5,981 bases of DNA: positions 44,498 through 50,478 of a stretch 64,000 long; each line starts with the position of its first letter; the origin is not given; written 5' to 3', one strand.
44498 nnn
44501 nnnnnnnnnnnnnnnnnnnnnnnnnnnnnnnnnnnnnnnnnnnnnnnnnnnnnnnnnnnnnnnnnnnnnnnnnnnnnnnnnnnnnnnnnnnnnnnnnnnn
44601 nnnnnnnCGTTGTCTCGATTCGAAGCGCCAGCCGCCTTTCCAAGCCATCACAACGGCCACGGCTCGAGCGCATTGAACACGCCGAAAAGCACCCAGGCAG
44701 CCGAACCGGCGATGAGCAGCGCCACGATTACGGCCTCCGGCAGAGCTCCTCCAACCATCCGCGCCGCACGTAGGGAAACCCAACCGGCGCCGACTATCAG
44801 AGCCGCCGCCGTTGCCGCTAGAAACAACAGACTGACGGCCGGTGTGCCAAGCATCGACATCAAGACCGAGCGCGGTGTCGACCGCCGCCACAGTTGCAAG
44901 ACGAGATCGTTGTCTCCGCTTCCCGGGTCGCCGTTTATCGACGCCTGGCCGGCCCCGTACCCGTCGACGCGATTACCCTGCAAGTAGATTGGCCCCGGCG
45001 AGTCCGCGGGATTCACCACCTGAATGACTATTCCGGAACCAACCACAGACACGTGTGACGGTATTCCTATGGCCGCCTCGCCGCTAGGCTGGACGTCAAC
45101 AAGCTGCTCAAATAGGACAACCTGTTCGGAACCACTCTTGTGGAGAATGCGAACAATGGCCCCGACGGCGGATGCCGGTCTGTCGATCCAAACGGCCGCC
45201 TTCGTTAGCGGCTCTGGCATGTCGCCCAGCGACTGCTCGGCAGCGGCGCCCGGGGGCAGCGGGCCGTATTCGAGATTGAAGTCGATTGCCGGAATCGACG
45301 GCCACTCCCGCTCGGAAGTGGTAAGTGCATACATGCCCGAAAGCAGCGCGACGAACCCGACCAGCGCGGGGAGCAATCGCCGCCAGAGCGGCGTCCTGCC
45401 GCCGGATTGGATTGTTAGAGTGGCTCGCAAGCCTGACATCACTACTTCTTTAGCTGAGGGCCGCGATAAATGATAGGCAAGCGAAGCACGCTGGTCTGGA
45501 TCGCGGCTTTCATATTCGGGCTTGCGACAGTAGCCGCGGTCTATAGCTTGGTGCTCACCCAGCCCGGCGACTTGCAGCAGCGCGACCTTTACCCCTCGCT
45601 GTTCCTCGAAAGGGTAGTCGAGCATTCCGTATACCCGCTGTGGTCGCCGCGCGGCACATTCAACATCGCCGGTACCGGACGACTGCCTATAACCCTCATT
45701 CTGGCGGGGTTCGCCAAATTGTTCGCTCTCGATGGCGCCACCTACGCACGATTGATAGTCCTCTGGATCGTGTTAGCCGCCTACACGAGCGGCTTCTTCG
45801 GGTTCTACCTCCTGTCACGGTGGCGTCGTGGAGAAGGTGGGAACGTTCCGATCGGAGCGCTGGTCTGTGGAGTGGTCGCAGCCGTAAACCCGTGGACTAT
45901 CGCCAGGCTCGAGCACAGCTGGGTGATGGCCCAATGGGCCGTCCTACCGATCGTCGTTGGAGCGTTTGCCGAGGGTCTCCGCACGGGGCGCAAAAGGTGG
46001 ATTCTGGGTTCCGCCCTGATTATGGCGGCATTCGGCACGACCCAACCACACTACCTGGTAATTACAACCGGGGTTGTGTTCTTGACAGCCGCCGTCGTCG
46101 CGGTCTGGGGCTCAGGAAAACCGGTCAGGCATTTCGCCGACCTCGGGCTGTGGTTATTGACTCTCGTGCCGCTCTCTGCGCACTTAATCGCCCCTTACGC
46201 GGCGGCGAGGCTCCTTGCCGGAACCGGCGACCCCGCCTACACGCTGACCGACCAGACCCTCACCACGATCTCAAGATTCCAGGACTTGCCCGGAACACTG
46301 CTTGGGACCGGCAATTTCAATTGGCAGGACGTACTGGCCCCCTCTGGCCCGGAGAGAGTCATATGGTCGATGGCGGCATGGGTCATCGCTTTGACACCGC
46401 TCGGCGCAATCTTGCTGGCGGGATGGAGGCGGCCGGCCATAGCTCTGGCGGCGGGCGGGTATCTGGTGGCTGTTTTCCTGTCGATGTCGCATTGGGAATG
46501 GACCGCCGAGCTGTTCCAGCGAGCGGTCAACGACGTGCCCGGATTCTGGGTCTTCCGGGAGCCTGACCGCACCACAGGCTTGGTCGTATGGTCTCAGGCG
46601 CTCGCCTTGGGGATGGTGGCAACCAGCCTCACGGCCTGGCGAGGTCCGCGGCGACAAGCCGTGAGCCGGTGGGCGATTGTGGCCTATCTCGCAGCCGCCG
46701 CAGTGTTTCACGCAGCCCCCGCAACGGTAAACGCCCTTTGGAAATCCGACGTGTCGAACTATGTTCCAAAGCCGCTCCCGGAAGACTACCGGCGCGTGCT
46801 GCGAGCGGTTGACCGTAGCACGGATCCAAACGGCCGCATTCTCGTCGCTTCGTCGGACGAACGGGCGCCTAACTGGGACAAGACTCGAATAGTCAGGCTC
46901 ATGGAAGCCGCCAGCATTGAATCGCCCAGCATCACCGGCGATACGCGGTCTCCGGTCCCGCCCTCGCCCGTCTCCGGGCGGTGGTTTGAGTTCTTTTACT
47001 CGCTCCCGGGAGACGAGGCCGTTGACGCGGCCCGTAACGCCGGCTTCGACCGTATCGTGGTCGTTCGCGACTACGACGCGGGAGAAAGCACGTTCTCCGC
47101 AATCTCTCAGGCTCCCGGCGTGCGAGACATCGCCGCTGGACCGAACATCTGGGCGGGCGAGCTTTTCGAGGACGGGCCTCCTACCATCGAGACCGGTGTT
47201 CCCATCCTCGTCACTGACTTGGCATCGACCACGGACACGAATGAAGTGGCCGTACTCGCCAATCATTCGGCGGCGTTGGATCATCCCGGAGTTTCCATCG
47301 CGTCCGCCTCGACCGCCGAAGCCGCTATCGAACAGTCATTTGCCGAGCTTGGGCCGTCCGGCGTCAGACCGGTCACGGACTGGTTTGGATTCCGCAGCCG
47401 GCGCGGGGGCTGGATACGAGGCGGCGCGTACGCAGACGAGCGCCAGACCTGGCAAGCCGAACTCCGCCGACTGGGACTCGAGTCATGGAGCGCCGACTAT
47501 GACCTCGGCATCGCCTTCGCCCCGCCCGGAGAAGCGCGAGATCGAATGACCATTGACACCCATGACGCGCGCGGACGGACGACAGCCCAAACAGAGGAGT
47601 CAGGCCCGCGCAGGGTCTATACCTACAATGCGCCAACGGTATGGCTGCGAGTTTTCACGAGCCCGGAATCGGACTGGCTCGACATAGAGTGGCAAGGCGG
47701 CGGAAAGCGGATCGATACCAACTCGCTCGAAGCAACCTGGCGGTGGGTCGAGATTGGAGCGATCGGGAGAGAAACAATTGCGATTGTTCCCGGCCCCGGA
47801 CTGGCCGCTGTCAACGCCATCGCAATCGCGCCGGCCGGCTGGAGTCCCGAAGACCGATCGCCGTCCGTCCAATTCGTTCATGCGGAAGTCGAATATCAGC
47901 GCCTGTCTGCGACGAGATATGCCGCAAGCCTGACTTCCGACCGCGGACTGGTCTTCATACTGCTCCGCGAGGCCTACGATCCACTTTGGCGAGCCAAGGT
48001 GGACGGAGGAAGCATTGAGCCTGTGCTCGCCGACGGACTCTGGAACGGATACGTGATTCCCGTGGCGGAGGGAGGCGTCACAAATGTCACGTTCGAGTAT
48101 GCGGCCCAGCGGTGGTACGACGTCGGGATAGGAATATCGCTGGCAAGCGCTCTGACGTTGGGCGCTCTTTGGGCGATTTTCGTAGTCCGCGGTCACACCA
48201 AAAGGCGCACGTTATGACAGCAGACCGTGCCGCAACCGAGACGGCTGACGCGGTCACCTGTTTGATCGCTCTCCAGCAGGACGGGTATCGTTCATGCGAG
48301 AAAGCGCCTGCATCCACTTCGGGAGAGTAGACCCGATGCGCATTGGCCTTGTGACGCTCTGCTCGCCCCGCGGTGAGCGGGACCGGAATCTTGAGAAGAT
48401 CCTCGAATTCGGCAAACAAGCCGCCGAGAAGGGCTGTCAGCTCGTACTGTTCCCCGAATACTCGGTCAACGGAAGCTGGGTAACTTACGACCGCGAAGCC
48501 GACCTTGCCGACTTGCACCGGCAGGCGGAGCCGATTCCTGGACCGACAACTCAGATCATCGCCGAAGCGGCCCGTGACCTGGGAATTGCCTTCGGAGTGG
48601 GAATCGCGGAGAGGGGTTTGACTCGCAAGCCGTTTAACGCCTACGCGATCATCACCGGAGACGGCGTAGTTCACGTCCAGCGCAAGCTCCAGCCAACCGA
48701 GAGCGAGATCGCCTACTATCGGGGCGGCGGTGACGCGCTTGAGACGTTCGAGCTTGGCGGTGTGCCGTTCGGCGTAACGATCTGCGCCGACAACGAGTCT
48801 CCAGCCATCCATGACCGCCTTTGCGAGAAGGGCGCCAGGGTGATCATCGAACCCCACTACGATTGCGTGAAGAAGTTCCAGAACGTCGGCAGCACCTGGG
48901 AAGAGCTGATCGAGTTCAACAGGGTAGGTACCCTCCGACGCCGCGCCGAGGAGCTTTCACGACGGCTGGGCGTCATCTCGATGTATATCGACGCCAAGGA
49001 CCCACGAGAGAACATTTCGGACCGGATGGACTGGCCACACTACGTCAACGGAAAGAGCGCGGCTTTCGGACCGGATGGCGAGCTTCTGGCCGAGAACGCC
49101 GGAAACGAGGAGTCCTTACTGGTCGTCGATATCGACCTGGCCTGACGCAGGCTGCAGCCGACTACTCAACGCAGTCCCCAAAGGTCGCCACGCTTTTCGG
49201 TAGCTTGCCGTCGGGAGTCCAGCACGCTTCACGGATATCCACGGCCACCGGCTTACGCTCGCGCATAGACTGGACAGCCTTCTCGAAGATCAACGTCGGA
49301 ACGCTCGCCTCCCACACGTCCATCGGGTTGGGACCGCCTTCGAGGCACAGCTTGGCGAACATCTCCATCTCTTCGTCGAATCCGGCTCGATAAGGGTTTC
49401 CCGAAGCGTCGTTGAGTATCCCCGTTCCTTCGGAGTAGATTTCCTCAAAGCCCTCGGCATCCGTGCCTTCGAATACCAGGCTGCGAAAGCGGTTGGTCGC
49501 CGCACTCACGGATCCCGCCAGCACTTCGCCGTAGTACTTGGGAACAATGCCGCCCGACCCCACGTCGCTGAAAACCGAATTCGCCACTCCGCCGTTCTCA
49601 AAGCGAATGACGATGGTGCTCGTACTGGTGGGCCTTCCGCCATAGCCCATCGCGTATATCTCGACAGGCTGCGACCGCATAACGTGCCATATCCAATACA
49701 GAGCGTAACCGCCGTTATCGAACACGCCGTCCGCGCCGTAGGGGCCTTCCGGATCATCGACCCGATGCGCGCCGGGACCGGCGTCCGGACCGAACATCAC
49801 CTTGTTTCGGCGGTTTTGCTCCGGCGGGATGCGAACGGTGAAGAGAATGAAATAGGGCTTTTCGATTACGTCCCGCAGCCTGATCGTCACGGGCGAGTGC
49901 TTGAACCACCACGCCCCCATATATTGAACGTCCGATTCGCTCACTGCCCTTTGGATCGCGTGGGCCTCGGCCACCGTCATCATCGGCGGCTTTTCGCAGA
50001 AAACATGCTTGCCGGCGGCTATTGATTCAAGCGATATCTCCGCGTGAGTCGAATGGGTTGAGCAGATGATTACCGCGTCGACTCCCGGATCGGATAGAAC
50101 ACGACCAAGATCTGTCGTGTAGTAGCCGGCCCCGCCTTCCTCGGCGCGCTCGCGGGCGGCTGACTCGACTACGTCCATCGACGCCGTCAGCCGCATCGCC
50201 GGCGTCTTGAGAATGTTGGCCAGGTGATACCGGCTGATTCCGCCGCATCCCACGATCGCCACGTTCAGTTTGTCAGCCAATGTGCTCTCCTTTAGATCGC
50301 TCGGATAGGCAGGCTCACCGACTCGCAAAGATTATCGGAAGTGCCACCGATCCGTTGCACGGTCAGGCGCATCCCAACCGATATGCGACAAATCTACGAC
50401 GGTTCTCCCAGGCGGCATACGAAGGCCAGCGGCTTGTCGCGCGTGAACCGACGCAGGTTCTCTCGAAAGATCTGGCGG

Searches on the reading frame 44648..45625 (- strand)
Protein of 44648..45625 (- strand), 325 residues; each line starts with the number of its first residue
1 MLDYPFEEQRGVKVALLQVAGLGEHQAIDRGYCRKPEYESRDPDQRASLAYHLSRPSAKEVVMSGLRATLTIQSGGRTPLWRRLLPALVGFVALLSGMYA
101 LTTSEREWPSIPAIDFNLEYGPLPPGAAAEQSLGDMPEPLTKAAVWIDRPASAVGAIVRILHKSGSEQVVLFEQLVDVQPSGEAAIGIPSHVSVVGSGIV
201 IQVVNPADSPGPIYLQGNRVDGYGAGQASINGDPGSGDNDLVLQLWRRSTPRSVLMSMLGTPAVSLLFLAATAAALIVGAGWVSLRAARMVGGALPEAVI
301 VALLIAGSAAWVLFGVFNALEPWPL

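Call 9: search_protein_families(library=pfam, proteins=[window:44648-45625:-], max_evalue=1)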
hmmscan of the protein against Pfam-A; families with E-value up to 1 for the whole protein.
window:44648-45625:- (325 aa): 0 families

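Call 18: find_homologous_proteins(query=window:44648-45439:-, max_evalue=0.01)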
Query window:44648-45439:- (263 aa): 13 proteins with E <= 0.01 among 7841 candidates.
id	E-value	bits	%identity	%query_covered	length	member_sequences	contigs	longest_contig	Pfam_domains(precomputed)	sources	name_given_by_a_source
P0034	1.6e-163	561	100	100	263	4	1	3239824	-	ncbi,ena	-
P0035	1.7e-141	488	87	100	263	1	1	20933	-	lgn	-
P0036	7.8e-140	483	86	100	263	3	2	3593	-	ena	-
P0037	4.7e-134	464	83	100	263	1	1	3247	-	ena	-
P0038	8.7e-128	443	84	94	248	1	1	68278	-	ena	-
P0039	4.5e-118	412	77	99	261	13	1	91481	-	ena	-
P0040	2.3e-117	409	75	99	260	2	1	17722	-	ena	-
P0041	5.5e-113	395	72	99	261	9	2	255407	-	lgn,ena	-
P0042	9.1e-111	388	70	99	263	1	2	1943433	-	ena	-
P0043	2.3e-99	350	69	92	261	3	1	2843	-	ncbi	-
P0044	9.5e-99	348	66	95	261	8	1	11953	-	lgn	-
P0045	3.7e-63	232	66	65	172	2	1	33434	-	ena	-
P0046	1.6e-59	220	78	48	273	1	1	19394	-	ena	-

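Call 31: search_protein_families(library=ncbifam, proteins=[window:44648-45439:-], max_evalue=0.1)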
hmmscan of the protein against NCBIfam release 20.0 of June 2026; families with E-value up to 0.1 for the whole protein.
window:44648-45439:- (263 aa): 0 families

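Call 32: find_encoding_contigs(protein=P0034, flank=10000, max_places=3)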
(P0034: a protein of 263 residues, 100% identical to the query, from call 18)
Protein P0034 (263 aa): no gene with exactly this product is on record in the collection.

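Call 34: list_cluster_members(proteins=[P0034, P0004, P0001])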
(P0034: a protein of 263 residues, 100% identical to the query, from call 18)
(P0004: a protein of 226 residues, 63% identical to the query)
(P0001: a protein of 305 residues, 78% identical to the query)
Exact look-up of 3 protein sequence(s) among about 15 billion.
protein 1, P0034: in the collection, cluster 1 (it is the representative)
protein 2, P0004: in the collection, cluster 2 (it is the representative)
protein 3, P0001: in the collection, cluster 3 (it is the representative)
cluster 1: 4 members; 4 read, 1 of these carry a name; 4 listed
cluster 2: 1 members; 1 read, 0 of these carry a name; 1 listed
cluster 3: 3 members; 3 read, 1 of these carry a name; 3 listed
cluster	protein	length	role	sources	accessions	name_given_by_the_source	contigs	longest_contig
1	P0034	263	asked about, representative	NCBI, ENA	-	-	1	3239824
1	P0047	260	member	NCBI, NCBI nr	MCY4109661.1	MAG: hypothetical protein OXG11_11600 [Chloroflexi bacterium] | hypothetical protein [Chloroflexota bacterium]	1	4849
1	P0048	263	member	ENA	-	-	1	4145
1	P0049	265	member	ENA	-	-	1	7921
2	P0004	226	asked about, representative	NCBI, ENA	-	-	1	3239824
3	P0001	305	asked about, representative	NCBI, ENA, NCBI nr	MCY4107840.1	MAG: hypothetical protein OXG11_02305 [Chloroflexi bacterium] | hypothetical protein [Chloroflexota bacterium]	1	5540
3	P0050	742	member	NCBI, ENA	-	-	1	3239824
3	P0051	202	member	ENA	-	-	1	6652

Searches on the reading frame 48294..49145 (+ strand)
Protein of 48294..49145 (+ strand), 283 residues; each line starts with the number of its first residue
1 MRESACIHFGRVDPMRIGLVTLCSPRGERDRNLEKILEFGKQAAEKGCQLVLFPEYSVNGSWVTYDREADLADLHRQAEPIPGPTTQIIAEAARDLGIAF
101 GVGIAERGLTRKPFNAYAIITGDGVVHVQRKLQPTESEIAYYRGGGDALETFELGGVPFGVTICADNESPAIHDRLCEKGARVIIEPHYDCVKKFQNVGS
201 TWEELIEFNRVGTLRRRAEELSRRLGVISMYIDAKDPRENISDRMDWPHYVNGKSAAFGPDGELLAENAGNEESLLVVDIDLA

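Call 12: search_protein_families(library=pfam, proteins=[window:48294-49145:+], max_evalue=0.01)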
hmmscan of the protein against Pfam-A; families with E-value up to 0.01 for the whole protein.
window:48294-49145:+ (283 aa): 1 family
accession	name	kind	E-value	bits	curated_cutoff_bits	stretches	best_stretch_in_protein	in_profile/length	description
PF00795.27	CN_hydrolase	-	1.9e-28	99.9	23.2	2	17-204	2-185/256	Carbon-nitrogen hydrolase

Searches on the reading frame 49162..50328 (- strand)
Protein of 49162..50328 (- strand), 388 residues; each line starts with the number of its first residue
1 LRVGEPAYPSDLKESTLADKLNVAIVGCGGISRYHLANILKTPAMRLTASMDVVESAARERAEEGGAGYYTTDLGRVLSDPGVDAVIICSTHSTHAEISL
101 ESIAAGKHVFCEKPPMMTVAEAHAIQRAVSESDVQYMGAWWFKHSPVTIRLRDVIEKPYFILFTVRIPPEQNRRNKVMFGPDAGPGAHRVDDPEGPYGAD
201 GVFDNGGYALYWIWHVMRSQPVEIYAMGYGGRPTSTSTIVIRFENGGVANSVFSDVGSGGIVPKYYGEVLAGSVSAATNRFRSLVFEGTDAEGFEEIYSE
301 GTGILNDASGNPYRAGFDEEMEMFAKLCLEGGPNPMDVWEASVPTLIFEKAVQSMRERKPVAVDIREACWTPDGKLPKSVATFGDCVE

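Call 12: search_protein_families(library=pfam, proteins=[window:49162-50328:-], max_evalue=0.01)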
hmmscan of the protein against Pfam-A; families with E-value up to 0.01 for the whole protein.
window:49162-50328:- (388 aa): 1 family
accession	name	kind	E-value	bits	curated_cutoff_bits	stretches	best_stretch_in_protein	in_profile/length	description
PF01408.29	GFO_IDH_MocA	-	2.2e-23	83.6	24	1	21-137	1-117/120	Oxidoreductase family, NAD-binding Rossmann fold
